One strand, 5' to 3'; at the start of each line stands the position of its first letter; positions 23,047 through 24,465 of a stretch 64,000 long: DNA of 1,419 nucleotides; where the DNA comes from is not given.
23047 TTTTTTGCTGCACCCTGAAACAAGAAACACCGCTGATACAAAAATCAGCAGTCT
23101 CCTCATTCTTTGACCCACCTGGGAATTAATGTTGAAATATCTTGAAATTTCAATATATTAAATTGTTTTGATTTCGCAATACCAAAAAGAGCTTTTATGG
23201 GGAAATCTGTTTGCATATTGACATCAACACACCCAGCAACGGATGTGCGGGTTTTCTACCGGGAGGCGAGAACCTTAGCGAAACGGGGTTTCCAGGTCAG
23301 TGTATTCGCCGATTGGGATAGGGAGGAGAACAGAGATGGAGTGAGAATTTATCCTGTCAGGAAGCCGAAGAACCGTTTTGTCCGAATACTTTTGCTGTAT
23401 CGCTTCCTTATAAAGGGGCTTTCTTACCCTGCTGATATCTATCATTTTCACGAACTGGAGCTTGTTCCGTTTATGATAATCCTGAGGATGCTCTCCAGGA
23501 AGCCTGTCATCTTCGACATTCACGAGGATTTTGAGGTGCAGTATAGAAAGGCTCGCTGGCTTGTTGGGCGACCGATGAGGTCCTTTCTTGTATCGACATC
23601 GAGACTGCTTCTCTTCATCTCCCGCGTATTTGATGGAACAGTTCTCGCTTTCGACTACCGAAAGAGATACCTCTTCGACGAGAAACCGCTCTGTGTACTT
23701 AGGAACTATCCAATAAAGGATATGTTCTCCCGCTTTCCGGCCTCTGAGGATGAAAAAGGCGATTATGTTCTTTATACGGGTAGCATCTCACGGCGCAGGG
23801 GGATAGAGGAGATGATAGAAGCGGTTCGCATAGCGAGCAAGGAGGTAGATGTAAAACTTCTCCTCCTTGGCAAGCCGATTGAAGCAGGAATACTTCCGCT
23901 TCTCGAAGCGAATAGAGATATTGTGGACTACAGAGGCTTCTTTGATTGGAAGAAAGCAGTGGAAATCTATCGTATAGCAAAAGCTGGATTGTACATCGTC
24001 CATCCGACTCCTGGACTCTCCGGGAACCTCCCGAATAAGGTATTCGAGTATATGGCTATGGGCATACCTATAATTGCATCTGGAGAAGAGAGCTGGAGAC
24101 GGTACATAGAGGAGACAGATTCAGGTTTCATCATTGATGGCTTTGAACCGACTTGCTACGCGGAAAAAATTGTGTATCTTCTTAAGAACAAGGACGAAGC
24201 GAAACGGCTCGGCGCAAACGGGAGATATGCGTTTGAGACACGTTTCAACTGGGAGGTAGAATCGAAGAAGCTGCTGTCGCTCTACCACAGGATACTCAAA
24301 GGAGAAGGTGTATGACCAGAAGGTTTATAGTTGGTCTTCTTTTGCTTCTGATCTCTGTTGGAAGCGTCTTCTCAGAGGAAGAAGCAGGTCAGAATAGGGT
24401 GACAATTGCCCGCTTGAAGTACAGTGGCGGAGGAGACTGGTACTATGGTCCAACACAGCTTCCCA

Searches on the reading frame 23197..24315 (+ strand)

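Call 44: search_protein_families(library=pfam, proteins=[window:23197-24315:+], max_evalue=0.001)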
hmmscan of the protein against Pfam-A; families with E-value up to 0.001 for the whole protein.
window:23197-24315:+ (372 aa): 5 families
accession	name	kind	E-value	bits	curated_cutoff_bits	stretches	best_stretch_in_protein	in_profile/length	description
PF00534.26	Glycos_transf_1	-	3.2e-16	59.8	26.4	1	179-343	6-170/172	Glycosyl transferases group 1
PF13692.12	Glyco_trans_1_4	-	6.3e-14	52.9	27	1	190-331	3-142/142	Glycosyl transferases group 1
PF13579.12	Glyco_trans_4_4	-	2.8e-09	38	29.7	1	18-149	5-142/158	Glycosyl transferase 4-like domain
PF13439.12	Glyco_transf_4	-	3.5e-09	37.3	28.5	1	18-129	6-125/170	Glycosyltransferase Family 4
PF13524.12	Glyco_trans_1_2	-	5e-09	36.7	25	1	204-360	3-143/144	Glycosyl transferase-like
